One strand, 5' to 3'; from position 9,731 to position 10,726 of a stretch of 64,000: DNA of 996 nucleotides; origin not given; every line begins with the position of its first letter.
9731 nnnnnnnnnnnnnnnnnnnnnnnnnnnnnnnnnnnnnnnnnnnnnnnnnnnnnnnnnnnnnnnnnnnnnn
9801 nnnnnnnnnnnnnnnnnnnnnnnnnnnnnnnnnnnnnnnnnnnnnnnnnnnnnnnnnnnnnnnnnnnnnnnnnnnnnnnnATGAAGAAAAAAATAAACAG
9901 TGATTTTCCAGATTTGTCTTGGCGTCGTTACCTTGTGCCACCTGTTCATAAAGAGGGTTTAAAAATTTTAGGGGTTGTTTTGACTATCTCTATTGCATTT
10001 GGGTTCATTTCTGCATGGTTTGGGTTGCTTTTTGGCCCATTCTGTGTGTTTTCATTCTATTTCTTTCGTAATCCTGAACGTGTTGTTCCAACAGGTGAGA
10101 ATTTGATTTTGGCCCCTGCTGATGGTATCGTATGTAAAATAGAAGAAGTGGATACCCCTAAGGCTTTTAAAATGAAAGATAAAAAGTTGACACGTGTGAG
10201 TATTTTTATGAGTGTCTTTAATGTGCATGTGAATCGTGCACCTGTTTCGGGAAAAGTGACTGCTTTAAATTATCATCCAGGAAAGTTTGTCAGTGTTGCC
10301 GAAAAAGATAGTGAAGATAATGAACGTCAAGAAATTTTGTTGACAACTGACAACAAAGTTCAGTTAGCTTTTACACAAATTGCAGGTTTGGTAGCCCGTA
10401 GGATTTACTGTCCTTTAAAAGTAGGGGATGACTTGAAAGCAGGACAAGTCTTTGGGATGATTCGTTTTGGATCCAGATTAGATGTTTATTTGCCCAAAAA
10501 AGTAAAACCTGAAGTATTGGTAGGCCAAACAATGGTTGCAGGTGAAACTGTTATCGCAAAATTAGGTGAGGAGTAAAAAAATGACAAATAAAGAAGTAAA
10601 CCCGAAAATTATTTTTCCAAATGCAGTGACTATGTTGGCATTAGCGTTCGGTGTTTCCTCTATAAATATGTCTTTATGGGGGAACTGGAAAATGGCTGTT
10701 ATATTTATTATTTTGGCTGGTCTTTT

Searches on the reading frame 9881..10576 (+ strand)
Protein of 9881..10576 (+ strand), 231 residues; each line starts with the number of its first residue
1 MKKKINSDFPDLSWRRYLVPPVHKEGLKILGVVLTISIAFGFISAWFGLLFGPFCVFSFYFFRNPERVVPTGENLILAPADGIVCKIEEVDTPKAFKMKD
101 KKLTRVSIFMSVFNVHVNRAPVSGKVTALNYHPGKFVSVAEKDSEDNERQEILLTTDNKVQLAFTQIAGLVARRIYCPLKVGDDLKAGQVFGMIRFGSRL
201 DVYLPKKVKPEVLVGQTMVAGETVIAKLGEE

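Call 7: find_encoding_contigs(protein=window:9881-10576:+, flank=6000, max_places=10)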
Protein window:9881-10576:+ (231 aa): 4 contigs read that carry it; 2 places shown.
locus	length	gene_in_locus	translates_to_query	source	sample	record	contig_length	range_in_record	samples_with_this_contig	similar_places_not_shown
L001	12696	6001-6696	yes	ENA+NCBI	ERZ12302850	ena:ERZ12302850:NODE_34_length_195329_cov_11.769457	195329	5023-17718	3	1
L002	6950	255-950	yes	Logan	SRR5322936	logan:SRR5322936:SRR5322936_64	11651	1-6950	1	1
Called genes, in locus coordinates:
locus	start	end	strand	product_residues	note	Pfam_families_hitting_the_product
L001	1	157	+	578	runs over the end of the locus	PF05524:PEP-utilisers_N, PF00391:PEP-utilizers, PF02896:PEP-utilizers_C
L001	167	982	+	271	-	PF00480:ROK (faint), PF02685:Glucokinase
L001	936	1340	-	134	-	PF02657:SufE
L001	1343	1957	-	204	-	PF01726:LexA_DNA_bind, PF13730:HTH_36 (weak), PF00717:Peptidase_S24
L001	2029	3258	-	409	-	PF00437:T2SSE (faint), PF03266:NTPase_1 (faint), PF08433:KTI12 (weak), PF13521:AAA_28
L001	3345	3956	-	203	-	PF00380:Ribosomal_S9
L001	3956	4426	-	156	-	PF00572:Ribosomal_L13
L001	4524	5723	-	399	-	-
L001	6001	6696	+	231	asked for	PF02666:PS_Dcarbxylase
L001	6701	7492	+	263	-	PF01066:CDP-OH_P_transf, PF08009:CDP-OH_P_tran_2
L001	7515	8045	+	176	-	-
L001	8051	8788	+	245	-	PF00588:SpoU_methylase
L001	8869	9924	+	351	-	PF00022:Actin, PF06723:MreB_Mbl, PF25216:Volactin (faint), PF11104:PilM_2 (faint), PF00012:HSP70, PF14450:FtsA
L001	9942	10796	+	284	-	PF04085:MreC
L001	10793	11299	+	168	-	PF04093:MreD (weak)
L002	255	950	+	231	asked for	PF02666:PS_Dcarbxylase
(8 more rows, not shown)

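Call 10: search_protein_families(library=pfam, proteins=[window:9881-10576:+], max_evalue=1)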
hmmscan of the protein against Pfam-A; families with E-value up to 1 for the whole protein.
window:9881-10576:+ (231 aa): 2 families
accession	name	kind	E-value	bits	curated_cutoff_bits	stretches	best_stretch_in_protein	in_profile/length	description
PF02666.20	PS_Dcarbxylase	-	3.6e-46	157.8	22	1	57-226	4-198/198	Phosphatidylserine decarboxylase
PF13533.13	Biotin_lipoyl_2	-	0.025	14.9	29.8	1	120-138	5-23/32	Biotin-lipoyl like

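Call 11: find_related_loci(query=window:9881-10576:+, collection=genome_contigs, flank=6000)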
Query window:9881-10576:+ (231 aa) in genome_contigs; peptide patterns used: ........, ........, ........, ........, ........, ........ (x = any residue, [..] = any of these).
269 stretches matched a pattern; 8 encode a relative of the query (tblastn E <= 1e-3); 8 distinct loci.
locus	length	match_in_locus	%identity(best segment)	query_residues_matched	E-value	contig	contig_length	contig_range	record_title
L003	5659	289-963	87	4-228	5e-135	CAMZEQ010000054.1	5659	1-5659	MAG TPA_asm: uncultured Alphaproteobacteria bacterium isolate SRR10912534_bin.114_metaWRAP_v1.3_MAG genome assembly, con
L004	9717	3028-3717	67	2-231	2e-102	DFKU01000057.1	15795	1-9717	MAG TPA_asm: Alphaproteobacteria bacterium UBA3637 UBA3637_contig_21752, whole genome shotgun sequence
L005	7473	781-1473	61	11-230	1e-91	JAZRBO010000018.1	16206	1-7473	MAG: Alphaproteobacteria bacterium isolate T1900045126_TC20190120.MAGScoT_cleanbin_000006 SGB_4864_k141_1278920, whole g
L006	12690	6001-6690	59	11-229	3e-86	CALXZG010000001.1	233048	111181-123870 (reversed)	MAG: uncultured Alphaproteobacteria bacterium isolate BRZ_KG__bin33 genome assembly, contig: BRZ_KG__NODE_17_length_2330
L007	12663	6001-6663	60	11-231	2e-84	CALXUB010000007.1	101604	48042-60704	MAG: uncultured Alphaproteobacteria bacterium isolate E02__bin238 genome assembly, contig: E02__k127_3022506, whole geno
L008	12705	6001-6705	59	2-231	4e-84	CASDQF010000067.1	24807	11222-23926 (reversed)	uncultured Alphaproteobacteria bacterium isolate SI.O49.metabat-bins.29 genome assembly, contig: SI.O49.metabat-bins.29.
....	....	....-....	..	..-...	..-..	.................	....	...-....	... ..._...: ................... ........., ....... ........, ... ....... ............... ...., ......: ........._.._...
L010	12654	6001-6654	60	11-228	4e-84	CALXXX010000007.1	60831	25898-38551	MAG: uncultured Alphaproteobacteria bacterium isolate E27__bin304 genome assembly, contig: E27__k127_1039680, whole geno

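Call 62: search_protein_families(library=ncbifam, proteins=[L004:1859-2701:-], max_evalue=1)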
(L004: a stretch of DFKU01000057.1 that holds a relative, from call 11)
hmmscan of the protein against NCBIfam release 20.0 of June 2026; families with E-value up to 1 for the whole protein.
L004:1859-2701:- (280 aa): 1 family
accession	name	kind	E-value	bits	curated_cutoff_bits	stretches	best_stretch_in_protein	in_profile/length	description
NF053582.1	motif_MiiA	domain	0.014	15.1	24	1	132-145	1-14/27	MiiA motif-containing surface protein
